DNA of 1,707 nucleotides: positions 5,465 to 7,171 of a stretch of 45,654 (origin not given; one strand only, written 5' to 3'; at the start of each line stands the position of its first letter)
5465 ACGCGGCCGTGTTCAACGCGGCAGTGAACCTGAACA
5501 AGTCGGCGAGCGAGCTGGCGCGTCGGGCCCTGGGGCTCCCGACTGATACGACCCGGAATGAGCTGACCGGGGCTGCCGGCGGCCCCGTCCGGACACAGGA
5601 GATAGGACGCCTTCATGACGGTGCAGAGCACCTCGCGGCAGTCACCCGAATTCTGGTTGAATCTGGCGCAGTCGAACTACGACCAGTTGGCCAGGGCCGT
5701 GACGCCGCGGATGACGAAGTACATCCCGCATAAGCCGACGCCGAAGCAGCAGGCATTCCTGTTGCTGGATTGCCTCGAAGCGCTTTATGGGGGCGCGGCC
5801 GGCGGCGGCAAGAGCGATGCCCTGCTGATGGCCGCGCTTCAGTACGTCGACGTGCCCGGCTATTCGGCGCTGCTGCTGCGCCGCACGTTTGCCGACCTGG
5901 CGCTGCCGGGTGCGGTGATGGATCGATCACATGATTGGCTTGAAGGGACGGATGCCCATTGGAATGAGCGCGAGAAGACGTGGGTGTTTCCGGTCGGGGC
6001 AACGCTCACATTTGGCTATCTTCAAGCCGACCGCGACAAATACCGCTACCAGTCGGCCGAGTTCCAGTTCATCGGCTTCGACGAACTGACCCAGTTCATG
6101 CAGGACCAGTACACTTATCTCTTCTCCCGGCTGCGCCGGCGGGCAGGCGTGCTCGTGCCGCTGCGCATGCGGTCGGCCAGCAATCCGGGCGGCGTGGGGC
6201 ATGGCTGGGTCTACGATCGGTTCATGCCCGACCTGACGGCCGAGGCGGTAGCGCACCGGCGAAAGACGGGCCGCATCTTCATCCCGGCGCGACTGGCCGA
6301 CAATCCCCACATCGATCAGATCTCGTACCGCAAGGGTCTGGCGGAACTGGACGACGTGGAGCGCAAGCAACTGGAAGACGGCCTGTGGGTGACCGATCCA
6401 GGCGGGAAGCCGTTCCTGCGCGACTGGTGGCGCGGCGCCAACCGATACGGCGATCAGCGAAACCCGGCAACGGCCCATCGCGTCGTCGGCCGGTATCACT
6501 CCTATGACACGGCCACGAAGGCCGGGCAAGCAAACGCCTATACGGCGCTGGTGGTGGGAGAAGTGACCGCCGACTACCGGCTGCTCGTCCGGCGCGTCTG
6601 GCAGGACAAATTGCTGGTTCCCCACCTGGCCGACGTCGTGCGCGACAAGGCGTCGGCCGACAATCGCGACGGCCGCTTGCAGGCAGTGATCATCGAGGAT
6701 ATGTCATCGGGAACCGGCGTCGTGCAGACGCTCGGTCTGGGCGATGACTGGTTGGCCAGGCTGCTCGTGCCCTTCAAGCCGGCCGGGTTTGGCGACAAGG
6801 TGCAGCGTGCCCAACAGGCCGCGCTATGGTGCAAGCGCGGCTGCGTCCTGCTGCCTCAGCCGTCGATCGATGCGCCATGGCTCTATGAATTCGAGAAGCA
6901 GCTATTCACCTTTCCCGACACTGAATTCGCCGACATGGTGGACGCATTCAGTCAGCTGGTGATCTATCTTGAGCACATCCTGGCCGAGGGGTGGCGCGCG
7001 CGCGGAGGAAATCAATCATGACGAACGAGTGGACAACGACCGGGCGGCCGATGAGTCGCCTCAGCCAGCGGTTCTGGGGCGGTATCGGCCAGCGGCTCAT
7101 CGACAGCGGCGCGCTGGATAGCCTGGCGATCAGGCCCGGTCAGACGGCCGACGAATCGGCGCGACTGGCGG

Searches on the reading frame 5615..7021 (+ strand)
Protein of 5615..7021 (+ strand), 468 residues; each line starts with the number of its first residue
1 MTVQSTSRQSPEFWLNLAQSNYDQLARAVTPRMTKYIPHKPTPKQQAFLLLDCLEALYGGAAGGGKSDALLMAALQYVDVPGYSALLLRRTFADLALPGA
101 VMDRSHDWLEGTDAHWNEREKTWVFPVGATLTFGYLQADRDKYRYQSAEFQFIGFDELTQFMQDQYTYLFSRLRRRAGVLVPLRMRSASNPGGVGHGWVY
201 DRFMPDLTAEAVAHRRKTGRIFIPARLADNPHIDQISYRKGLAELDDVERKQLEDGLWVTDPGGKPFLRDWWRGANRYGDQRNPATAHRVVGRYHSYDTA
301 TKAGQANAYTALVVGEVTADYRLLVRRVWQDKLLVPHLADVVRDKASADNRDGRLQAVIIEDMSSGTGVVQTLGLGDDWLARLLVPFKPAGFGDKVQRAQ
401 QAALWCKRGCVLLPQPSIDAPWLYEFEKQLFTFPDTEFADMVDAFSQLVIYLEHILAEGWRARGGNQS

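Call 93: search_protein_families(library=pfam, proteins=[window:5615-7021:+], max_evalue=0.0001)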
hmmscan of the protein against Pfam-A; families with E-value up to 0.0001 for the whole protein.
window:5615-7021:+ (468 aa): 1 family
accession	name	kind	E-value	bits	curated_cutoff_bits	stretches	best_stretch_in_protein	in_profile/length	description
PF03237.21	Terminase_6N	-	1.2e-06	28.7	22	1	59-207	3-150/215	Terminase large subunit, T4likevirus-type, N-terminal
